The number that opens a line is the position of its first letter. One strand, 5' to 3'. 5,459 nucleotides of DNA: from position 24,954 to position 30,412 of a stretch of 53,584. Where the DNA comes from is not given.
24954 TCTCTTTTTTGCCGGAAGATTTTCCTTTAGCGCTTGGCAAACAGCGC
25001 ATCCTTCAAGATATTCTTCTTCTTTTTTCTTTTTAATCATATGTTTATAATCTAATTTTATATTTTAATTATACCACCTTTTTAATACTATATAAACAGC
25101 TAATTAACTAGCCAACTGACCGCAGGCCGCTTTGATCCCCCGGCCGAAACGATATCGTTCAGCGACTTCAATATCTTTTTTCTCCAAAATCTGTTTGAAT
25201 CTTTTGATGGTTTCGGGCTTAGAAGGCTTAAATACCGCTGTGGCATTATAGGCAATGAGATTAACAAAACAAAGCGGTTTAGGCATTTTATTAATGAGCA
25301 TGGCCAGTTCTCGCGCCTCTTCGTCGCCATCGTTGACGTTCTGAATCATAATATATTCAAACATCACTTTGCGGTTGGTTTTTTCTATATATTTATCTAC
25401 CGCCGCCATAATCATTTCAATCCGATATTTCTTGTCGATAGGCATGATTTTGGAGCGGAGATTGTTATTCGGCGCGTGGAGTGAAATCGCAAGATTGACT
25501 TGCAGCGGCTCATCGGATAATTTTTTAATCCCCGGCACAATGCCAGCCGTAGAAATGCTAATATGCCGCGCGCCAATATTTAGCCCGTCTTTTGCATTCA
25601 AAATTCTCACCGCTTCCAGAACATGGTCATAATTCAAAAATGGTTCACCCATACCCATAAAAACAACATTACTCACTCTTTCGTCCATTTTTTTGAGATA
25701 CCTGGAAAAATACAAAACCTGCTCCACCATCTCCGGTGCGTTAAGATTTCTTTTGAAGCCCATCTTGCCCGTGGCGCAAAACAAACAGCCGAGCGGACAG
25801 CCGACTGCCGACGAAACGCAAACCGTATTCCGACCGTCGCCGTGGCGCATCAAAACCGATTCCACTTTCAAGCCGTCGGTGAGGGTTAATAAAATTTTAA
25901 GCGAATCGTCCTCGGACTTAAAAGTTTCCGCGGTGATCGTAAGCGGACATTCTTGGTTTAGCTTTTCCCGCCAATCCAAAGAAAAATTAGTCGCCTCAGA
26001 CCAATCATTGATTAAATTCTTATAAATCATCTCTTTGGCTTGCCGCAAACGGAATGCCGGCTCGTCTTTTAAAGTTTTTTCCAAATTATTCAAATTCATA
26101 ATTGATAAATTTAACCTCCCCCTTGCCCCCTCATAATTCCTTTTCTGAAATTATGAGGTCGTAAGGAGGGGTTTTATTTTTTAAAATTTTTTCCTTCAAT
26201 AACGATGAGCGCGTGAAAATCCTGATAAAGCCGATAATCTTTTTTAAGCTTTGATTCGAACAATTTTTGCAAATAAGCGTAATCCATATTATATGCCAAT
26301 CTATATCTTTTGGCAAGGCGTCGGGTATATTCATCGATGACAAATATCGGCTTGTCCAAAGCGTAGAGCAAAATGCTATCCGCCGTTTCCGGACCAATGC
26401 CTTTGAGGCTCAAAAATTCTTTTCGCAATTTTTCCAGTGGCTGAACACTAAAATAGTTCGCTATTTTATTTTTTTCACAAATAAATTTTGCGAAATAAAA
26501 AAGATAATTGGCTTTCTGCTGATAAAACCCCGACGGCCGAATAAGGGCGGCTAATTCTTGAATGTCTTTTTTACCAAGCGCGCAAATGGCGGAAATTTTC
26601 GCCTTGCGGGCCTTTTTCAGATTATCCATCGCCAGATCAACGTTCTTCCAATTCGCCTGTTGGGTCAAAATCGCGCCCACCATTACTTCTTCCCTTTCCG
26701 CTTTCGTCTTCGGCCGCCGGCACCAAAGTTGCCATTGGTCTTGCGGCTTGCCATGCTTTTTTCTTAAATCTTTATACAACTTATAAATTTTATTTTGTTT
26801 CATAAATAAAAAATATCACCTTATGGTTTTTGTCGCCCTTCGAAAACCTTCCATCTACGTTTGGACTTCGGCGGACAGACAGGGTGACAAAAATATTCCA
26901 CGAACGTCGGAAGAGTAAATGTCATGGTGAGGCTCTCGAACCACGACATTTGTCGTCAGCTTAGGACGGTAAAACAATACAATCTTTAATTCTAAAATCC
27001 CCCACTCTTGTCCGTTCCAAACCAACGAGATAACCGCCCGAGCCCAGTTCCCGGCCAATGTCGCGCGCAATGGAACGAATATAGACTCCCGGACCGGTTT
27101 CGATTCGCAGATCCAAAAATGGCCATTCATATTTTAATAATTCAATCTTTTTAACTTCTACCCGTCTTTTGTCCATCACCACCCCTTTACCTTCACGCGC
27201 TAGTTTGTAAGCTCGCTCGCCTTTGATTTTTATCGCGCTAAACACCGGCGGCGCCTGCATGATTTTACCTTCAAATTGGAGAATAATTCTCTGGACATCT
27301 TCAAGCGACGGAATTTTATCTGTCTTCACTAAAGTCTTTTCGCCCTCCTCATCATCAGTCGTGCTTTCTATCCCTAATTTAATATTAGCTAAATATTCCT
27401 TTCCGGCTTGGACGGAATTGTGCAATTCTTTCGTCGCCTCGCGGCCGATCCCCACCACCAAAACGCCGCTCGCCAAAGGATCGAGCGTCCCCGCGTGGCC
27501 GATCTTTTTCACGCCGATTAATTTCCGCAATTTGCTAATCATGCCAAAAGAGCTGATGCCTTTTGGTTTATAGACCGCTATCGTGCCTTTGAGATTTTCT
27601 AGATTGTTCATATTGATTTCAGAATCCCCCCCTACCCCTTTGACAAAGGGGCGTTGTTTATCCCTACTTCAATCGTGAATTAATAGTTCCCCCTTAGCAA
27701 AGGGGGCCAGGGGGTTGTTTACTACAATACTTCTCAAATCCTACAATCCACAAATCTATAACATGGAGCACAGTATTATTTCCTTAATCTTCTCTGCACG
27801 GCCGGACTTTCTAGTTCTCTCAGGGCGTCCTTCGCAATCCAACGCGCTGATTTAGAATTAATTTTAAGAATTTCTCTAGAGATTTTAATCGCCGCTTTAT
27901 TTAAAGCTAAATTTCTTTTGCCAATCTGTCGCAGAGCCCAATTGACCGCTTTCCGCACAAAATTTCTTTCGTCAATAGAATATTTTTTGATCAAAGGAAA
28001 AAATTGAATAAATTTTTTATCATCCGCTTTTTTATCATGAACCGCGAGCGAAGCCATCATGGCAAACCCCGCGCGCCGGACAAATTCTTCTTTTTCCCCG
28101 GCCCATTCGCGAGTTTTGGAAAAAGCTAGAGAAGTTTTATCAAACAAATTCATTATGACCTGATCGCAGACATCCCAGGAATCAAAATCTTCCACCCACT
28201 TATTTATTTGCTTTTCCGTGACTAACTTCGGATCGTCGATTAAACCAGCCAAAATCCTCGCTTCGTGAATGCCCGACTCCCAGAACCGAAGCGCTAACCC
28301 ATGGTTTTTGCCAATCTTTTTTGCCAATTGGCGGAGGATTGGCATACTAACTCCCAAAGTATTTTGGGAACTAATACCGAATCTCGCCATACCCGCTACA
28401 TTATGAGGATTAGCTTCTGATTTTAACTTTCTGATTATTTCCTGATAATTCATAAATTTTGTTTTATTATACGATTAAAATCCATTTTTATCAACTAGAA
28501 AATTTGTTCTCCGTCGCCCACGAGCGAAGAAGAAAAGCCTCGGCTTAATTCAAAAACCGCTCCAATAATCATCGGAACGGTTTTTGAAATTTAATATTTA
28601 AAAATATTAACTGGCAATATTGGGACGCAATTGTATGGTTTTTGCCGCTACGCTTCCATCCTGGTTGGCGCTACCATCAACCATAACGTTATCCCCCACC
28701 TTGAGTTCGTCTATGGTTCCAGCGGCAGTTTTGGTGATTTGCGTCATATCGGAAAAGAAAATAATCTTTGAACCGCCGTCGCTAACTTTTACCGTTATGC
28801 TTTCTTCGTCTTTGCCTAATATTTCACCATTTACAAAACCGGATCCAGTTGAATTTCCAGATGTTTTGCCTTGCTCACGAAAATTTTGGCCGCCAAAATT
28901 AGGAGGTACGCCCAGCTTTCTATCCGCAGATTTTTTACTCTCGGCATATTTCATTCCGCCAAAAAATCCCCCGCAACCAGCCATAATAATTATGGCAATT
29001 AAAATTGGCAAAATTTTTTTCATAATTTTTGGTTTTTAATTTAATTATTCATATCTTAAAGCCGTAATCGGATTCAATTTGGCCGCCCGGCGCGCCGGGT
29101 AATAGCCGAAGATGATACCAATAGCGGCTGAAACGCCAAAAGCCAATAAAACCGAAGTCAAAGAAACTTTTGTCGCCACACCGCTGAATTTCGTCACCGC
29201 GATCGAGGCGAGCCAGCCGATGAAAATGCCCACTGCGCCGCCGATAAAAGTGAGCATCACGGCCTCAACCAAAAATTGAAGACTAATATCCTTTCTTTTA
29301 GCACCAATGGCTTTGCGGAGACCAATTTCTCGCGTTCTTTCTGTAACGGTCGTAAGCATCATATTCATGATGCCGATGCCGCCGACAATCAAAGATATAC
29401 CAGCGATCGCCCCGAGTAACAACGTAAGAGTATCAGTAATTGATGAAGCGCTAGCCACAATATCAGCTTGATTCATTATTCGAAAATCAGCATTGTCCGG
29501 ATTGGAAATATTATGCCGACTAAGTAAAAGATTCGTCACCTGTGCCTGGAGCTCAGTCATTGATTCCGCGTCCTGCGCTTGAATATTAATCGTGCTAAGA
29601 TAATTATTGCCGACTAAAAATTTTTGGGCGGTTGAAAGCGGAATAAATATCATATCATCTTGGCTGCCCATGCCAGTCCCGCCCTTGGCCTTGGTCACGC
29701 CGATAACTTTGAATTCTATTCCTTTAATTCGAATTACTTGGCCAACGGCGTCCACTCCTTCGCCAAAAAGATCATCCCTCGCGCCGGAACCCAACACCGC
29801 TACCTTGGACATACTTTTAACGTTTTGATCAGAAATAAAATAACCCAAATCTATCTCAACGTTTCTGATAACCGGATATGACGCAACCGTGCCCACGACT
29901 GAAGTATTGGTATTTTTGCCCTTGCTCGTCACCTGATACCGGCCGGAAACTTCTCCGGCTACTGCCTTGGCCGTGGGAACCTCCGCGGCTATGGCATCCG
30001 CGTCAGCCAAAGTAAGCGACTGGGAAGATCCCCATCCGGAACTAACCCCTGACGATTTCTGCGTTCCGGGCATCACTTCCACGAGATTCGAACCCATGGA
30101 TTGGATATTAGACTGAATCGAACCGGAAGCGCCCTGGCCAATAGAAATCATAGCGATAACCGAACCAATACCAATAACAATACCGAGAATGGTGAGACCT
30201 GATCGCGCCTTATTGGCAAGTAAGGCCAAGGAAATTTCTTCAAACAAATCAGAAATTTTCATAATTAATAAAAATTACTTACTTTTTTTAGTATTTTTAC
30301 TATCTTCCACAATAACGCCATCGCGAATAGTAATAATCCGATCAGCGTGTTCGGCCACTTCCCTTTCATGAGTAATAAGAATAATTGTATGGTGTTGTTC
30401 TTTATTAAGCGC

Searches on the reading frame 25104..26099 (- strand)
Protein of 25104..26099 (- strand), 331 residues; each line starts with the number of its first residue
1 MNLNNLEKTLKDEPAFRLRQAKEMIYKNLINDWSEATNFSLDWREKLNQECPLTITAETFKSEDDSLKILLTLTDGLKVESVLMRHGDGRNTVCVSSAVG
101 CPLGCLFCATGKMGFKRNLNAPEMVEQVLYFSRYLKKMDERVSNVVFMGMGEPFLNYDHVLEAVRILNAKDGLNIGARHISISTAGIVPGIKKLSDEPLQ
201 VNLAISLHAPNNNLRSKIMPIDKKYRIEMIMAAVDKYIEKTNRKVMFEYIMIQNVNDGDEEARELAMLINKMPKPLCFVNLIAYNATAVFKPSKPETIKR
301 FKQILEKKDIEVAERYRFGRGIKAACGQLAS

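Call 29: search_protein_families(library=ncbifam, proteins=[window:25104-26099:-], max_evalue=0.00001)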
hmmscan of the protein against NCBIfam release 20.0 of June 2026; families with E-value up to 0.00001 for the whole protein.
window:25104-26099:- (331 aa): 11 families
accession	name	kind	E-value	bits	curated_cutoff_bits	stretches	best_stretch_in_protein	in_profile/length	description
TIGR00048.1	rRNA_mod_RlmN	equivalog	2.7e-108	362.1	290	1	2-329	13-342/355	dual-specificity RNA methyltransferase RlmN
NF011031.0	PRK14461.1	equivalog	2.1e-95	319.9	601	1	2-331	14-363/372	ribosomal RNA large subunit methyltransferase N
NF000424.4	CfrAB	exception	1.7e-87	293.9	530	1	12-330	15-337/338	Cfr family 23S rRNA (adenine(2503)-C(8))-methyltransferase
TIGR04432.1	rSAM_Cfr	equivalog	7.1e-85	285.3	550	1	12-329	17-338/341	Cfr family 23S rRNA (adenine(2503)-C(8))-methyltransferase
NF011024.0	PRK14453.1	equivalog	8.7e-85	285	468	1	12-330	19-341/348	23S rRNA (adenine(2503)-C(8))-methyltransferase Cfr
NF008396.0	PRK11194.1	equivalog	8.8e-75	251.9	633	1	12-330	31-354/379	dual-specificity RNA methyltransferase RlmN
NF011040.0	PRK14470.1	equivalog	9.2e-66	222.6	441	1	57-331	63-333/338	ribosomal RNA large subunit methyltransferase N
NF011034.0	PRK14464.1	equivalog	2.1e-50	171.4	422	1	59-329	68-326/348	RNA methyltransferase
TIGR02493.1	PFLA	equivalog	5.2e-10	39.1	231.75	1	95-298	19-211/235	pyruvate formate-lyase-activating protein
TIGR02666.1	moaA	equivalog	4.2e-08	32.5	284.05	1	95-298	14-209/336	GTP 3',8-cyclase MoaA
NF008356.0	PRK11145.1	equivalog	1.3e-06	27.9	375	1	96-286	25-204/246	pyruvate formate lyase 1-activating protein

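Call 30: list_cluster_members(proteins=[window:25104-26099:-, window:1507-2772:-, window:3450-5174:-, window:19942-21108:+, window:49190-49870:-, window:13170-14621:-, window:41655-47537:-, window:37063-37362:-, window:38768-39136:-, window:41338-41658:-])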
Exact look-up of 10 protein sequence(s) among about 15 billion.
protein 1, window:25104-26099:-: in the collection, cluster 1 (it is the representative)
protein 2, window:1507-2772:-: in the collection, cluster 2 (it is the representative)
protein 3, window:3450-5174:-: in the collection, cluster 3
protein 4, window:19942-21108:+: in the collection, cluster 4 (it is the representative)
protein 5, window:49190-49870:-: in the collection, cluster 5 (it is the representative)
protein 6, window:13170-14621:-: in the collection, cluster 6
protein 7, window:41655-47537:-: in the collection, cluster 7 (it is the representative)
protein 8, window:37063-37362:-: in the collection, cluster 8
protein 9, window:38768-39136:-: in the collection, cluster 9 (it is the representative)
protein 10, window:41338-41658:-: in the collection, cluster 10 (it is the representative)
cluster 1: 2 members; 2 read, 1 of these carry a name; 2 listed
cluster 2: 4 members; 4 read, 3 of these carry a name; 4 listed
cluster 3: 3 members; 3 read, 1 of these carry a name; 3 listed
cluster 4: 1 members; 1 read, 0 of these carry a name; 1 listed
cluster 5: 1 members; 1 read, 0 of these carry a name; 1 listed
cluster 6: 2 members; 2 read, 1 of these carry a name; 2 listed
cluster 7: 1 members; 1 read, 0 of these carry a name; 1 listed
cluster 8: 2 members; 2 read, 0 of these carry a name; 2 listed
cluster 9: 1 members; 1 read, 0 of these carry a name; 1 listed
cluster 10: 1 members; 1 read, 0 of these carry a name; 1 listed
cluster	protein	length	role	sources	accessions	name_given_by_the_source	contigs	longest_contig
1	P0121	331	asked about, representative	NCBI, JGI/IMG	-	-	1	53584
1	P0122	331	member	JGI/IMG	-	23S rRNA (adenine2503-C2)-methyltransferase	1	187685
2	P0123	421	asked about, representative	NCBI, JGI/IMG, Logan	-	-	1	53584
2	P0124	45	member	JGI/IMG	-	hypothetical protein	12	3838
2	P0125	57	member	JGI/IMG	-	hypothetical protein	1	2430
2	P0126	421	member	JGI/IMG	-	putative ATPase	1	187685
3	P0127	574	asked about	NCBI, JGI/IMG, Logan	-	-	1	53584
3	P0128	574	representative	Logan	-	-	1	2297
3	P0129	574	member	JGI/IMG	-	DNA polymerase (family 10)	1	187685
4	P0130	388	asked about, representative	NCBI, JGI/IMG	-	-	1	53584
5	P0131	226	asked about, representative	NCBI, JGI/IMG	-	-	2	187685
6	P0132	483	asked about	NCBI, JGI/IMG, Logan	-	-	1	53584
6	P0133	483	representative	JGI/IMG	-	tRNA-splicing ligase RtcB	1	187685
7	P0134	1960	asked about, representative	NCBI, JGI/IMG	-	-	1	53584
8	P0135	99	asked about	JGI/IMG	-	-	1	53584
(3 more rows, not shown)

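Call 49: find_homologous_proteins(query=window:25104-26099:-, max_evalue=1e-30)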
Query window:25104-26099:- (331 aa): 7999 proteins with E <= 1e-30 among 8000 candidates; the best 120 are listed.
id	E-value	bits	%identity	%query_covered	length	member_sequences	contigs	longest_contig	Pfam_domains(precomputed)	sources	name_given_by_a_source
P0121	2.4e-218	741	100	100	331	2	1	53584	PF04055.28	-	-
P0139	1.3e-163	562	77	100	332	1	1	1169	PF04055.28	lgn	-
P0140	1.9e-139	482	66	100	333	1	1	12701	PF04055.28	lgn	-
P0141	2.6e-139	482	65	100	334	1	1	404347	PF04055.28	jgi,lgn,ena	-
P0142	2.8e-138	478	64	100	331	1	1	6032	PF04055.28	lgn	-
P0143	3.5e-138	478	64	100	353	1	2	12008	PF04055.28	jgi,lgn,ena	-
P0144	3.9e-138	478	66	100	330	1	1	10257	PF04055.28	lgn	-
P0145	4.9e-138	478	66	100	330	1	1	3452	PF04055.28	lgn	-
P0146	1.2e-137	476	66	100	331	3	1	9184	PF04055.28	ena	-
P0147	2.2e-136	472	65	100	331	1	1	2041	PF04055.28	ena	-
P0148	3.3e-136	472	65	100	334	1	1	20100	PF04055.28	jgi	-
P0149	3.7e-136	471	63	100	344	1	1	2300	PF04055.28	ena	-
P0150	4.7e-136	471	65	100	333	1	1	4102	PF04055.28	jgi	-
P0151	5.0e-136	471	64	100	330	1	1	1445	PF04055.28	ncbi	-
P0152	9.8e-136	470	65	100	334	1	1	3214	PF04055.28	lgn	-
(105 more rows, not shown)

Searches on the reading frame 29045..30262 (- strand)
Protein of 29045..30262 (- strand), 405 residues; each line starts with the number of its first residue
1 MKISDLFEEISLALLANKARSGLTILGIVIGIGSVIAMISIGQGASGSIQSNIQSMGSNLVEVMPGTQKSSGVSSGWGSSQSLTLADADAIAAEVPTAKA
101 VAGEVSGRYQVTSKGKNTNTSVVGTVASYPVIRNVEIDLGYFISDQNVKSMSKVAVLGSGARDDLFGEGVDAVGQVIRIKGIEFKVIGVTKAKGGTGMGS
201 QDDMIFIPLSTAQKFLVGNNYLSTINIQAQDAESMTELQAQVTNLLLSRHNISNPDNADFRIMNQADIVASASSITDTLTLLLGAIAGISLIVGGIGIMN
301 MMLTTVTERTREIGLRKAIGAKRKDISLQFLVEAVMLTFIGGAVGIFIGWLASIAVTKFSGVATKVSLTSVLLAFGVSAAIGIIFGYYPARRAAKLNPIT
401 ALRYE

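Call 15: search_protein_families(library=pfam, proteins=[window:29045-30262:-], max_evalue=0.001)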
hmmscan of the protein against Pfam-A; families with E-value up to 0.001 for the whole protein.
window:29045-30262:- (405 aa): 2 families
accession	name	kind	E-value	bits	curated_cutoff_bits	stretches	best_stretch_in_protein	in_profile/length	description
PF12704.14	MacB_PCD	-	3.1e-50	171.8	27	1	21-244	1-206/207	MacB-like periplasmic core domain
PF02687.27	FtsX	-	1e-21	77.7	25.5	1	285-398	2-120/120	FtsX-like permease C-terminal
